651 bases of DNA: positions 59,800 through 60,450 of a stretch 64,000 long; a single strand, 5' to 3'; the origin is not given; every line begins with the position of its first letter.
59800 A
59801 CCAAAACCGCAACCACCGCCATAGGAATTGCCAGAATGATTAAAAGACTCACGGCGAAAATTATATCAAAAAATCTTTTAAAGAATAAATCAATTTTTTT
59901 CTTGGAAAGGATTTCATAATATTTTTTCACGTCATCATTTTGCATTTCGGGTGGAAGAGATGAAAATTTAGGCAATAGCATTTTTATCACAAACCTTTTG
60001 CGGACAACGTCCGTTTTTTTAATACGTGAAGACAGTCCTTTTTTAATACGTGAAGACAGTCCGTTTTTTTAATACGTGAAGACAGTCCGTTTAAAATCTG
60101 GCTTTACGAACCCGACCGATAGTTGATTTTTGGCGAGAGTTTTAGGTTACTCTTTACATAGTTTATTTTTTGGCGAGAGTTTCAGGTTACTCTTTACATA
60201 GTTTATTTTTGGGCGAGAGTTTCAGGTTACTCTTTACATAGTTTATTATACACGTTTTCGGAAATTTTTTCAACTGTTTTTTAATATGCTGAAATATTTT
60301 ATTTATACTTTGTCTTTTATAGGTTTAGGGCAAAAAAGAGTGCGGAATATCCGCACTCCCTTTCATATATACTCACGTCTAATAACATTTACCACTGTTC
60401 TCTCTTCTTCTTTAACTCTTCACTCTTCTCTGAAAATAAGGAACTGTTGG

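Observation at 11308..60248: Second, modular (BOX/BIME-like) intergenic repeat family built from at least five modules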

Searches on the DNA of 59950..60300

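Call 66: search_rna_families(source=window, start=59950, end=60300, threshold=evalue, max_evalue=1)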
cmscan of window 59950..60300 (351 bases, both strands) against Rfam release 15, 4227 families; matches with E-value up to 1: 0.
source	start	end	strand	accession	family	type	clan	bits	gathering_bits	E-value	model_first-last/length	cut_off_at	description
